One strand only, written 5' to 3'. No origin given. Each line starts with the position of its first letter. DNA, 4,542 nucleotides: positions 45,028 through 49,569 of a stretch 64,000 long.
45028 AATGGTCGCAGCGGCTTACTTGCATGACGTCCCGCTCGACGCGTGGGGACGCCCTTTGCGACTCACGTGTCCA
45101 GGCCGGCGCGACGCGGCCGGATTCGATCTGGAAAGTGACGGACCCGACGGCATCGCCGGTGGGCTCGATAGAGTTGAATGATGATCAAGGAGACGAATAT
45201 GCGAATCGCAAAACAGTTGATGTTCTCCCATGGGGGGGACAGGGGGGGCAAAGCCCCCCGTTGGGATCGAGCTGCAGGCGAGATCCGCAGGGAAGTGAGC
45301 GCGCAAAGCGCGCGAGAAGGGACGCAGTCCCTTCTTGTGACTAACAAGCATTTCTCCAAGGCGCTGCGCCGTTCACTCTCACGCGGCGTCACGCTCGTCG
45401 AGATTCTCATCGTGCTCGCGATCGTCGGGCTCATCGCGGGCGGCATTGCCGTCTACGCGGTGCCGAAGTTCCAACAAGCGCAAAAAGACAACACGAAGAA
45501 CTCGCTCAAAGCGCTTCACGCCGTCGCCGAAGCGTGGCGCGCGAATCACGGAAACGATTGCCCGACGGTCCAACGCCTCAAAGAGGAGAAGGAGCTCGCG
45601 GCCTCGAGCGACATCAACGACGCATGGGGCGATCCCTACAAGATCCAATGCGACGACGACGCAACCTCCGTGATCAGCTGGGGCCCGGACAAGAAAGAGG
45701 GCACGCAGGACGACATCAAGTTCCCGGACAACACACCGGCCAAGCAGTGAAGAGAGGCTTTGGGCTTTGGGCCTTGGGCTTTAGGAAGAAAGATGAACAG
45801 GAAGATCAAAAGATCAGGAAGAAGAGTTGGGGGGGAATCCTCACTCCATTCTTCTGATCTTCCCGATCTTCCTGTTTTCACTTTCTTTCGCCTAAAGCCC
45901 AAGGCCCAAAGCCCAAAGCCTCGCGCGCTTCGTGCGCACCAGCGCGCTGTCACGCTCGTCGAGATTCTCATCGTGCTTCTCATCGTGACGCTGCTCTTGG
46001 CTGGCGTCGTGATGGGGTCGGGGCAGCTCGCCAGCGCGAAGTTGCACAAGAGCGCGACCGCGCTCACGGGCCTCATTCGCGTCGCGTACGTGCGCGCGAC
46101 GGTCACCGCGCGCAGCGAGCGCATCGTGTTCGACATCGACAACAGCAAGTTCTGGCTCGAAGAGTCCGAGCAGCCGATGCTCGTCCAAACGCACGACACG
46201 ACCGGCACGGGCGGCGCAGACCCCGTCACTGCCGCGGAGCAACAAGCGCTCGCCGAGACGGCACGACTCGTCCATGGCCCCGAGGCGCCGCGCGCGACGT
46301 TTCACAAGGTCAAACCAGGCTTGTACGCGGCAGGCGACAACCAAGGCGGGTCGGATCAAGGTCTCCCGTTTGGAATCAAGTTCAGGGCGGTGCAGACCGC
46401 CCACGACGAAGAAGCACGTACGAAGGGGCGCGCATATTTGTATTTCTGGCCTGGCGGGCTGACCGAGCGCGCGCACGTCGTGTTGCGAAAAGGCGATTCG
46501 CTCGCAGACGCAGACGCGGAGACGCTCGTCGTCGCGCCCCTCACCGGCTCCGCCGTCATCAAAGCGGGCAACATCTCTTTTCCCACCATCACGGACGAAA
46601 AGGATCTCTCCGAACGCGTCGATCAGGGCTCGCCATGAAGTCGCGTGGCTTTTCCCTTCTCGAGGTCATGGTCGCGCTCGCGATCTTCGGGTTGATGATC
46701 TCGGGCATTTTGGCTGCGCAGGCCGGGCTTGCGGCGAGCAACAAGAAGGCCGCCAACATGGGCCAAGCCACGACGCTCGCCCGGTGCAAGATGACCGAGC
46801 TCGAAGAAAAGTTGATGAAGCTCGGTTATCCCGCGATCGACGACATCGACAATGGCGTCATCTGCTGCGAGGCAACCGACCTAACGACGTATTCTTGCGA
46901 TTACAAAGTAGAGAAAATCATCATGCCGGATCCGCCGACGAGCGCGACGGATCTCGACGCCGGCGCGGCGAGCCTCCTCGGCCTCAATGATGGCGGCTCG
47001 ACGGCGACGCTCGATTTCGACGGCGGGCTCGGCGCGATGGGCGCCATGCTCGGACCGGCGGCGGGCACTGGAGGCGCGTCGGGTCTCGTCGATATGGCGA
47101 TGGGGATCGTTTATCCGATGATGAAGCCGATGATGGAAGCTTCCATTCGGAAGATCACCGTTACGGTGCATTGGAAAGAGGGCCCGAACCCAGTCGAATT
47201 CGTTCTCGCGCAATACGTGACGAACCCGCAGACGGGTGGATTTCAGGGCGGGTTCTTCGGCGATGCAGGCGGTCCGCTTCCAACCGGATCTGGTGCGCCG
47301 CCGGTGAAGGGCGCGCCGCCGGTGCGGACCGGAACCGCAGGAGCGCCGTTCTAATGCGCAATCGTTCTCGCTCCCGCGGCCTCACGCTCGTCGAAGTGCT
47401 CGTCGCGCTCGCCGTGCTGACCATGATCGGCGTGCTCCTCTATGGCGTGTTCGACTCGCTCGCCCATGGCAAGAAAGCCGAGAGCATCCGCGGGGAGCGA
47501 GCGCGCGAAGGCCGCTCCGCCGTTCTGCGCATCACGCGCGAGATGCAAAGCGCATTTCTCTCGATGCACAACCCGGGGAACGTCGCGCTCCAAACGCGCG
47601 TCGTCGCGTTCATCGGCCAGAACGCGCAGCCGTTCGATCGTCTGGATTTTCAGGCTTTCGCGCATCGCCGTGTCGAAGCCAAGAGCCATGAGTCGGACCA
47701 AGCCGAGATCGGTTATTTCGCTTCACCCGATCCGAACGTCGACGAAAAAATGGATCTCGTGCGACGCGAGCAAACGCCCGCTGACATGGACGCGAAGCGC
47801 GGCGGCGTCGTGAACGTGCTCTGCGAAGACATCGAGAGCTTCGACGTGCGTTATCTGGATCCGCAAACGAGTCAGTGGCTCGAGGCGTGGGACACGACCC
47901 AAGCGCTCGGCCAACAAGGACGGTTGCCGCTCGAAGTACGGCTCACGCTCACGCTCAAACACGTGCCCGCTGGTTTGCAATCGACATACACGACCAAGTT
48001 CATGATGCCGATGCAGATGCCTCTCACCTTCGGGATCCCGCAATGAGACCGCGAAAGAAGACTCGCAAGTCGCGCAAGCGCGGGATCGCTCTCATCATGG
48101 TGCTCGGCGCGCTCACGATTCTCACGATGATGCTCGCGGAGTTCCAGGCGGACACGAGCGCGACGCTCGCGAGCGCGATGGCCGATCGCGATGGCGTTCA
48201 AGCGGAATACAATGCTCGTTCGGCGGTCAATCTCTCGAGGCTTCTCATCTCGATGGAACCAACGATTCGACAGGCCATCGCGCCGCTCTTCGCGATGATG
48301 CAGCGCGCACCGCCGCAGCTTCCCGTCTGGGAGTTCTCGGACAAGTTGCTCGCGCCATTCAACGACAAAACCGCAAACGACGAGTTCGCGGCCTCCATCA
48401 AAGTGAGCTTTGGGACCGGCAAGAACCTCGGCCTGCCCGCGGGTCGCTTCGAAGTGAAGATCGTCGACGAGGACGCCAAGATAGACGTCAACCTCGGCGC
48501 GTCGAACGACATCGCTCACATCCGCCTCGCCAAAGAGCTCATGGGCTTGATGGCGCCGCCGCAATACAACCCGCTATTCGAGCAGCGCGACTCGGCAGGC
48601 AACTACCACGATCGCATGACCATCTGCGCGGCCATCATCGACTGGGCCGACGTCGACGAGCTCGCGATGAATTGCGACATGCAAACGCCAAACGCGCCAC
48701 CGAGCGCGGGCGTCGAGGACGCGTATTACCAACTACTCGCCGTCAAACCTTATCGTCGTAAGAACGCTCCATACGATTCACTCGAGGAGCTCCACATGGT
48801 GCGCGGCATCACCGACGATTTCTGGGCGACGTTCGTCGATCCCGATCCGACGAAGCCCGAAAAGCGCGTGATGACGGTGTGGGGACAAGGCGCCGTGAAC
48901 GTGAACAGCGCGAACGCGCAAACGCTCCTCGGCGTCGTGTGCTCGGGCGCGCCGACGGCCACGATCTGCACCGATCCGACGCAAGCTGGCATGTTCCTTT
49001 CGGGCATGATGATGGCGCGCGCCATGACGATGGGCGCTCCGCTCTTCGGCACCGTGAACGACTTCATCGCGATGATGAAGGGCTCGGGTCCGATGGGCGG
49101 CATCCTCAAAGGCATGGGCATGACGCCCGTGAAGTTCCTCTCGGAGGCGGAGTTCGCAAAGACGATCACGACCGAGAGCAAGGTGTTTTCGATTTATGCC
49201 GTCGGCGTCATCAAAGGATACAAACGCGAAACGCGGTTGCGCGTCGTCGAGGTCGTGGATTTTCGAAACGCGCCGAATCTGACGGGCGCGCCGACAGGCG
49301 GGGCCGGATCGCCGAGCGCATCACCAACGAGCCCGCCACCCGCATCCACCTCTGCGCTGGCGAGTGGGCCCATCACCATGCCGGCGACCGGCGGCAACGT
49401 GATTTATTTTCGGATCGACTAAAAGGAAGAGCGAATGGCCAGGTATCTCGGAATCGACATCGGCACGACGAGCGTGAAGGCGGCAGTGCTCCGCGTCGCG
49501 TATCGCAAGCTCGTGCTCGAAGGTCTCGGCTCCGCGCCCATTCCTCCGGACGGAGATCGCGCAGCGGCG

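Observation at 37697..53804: Sixteen-gene type II secretion operon with near-continuous stop-start overlaps, a sigma-54 promoter candidate and non-canonical trailing genes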

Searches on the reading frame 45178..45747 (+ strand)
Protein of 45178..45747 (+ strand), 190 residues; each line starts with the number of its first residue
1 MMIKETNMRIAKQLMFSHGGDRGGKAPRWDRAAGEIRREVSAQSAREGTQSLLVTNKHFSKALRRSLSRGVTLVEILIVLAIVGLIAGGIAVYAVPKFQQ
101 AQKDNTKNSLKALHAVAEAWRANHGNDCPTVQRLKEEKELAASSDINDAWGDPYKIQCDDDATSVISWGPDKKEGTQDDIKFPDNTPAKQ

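Call 10: search_protein_families(library=pfam, max_evalue=0.01, proteins=[window:45178-45747:+])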
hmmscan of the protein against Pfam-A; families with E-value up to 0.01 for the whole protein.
seq(190 aa): 3 families
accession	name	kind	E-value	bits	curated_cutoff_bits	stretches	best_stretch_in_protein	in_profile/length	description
PF07963.17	N_methyl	-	1.1e-05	25.2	21.2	1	67-90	3-26/27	Prokaryotic N-terminal methylation motif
PF02203.21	TarH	-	0.004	17.5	25.2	1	72-121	10-59/177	Tar ligand binding domain homologue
PF08334.16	T2SSG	-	0.0047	17.4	21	0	101-179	9-101/108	Type II secretion system (T2SS), protein G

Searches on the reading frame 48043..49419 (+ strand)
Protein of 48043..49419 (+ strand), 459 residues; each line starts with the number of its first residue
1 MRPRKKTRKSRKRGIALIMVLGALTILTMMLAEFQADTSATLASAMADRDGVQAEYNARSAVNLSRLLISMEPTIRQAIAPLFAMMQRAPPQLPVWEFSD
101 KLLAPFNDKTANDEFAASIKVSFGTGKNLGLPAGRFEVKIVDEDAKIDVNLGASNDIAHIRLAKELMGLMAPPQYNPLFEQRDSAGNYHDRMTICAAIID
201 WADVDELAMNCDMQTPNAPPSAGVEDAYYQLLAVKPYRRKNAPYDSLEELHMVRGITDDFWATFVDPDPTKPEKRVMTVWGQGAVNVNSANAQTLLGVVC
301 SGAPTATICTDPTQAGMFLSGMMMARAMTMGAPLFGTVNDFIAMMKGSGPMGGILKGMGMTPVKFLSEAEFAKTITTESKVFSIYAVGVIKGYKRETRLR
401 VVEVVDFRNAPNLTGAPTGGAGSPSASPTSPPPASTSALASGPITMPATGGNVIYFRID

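Call 11: search_protein_families(library=pfam, max_evalue=0.01, proteins=[window:48043-49419:+])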
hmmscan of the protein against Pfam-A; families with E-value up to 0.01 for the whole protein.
seq(459 aa): 1 family
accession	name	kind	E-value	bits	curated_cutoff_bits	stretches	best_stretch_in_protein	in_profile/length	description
PF21687.3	T2SSK_1st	-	7.5e-06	27.1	26.2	1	216-261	51-95/107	Type II secretion system (T2SS), protein K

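Call 38: search_protein_families(library=ncbifam, max_evalue=0.001, proteins=[window:48043-49419:+])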
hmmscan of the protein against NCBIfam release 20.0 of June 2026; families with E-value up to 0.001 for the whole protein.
window:48043-49419:+ (459 aa): 1 family
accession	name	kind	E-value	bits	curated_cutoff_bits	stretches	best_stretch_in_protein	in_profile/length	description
NF037980.1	T2SS_GspK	equivalog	2.3e-11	43.8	130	1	13-295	2-223/307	type II secretion system minor pseudopilin GspK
